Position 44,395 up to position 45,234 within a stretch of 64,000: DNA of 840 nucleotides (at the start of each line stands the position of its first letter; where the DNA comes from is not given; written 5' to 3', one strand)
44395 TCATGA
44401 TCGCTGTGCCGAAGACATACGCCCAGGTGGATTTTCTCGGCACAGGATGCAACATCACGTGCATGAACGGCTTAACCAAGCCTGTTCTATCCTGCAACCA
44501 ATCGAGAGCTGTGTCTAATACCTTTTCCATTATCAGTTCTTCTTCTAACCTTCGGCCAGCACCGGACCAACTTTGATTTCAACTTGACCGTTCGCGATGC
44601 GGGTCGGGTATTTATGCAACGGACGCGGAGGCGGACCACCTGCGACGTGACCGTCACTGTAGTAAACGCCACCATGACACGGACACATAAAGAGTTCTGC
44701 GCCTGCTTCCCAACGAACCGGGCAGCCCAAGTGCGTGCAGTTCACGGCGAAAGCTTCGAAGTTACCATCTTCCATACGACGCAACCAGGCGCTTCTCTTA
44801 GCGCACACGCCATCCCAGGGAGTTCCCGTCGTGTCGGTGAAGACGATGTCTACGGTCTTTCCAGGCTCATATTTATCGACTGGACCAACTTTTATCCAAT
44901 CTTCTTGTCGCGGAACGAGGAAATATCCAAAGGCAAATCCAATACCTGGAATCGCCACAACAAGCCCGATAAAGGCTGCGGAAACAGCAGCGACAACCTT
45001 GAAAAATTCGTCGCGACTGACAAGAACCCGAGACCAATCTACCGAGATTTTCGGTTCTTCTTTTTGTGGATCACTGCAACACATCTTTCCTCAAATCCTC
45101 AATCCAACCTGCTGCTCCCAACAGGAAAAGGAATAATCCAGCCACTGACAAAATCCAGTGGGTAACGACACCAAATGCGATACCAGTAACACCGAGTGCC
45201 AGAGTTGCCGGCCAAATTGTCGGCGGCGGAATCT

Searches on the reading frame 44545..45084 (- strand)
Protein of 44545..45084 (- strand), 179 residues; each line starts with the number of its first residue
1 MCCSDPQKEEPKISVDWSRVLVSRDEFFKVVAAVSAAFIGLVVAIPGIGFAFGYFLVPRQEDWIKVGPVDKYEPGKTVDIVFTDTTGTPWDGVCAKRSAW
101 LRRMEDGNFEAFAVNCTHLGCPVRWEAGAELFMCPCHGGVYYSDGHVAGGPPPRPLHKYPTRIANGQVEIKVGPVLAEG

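Call 81: search_protein_families(library=pfam, proteins=[window:44545-45084:-], max_evalue=0.00001)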
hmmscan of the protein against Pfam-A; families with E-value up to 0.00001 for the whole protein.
window:44545-45084:- (179 aa): 1 family
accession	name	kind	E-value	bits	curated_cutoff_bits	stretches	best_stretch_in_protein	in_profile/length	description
PF00355.32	Rieske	-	1.8e-11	44.2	20.3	1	63-160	2-88/88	Rieske [2Fe-2S] domain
